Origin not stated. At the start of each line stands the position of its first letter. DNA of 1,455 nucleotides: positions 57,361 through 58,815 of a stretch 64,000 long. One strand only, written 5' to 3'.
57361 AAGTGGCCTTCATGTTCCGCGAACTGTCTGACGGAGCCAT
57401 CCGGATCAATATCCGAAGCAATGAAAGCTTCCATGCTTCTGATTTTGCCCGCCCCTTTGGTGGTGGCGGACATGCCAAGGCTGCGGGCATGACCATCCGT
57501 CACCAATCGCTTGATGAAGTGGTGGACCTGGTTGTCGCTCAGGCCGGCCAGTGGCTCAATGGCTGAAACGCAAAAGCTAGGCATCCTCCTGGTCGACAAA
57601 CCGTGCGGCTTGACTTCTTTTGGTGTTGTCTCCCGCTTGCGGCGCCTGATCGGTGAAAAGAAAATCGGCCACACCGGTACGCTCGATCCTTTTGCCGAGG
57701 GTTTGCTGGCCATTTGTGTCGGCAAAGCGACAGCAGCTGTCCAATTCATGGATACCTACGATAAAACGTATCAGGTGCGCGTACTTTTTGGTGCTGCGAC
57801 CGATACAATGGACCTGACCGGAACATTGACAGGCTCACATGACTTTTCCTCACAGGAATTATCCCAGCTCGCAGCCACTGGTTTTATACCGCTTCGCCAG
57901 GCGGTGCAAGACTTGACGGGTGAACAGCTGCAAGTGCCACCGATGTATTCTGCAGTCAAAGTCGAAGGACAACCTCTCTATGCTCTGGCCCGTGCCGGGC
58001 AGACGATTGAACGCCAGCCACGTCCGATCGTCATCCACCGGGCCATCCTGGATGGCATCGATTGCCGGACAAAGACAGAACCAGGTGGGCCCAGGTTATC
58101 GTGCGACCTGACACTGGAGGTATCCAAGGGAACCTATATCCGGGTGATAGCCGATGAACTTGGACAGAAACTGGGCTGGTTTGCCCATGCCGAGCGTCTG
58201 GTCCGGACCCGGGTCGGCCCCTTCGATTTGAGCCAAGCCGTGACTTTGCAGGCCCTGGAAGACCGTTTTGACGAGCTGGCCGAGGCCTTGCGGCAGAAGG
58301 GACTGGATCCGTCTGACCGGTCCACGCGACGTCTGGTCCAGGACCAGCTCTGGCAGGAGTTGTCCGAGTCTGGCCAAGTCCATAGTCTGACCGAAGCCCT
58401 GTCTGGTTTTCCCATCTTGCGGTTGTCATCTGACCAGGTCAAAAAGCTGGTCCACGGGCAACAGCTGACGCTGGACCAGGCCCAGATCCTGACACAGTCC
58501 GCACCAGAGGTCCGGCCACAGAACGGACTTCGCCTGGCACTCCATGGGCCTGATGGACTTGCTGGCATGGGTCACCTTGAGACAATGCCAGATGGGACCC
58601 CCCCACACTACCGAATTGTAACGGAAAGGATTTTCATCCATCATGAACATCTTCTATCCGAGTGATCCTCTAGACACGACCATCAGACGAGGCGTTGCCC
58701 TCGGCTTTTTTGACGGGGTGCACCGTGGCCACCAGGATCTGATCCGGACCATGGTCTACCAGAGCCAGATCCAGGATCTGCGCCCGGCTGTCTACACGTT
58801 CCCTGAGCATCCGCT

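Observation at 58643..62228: RibF fused to a YmfF-like M16 domain, next to its YmfH-like partner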

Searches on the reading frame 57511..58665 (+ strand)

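Call 3: search_protein_families(library=pfam, proteins=[window:57511-58665:+], max_evalue=0.01)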
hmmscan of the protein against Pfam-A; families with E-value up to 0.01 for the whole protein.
window:57511-58665:+ (384 aa): 2 families
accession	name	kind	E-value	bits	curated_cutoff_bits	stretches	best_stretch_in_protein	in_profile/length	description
PF01509.24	TruB_N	-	6.9e-43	147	27.3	1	44-210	1-149/149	TruB family pseudouridylate synthase (N terminal domain)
PF16198.10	TruB_C_2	-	3.5e-10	40.3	29.3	1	211-261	1-55/66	tRNA pseudouridylate synthase B C-terminal domain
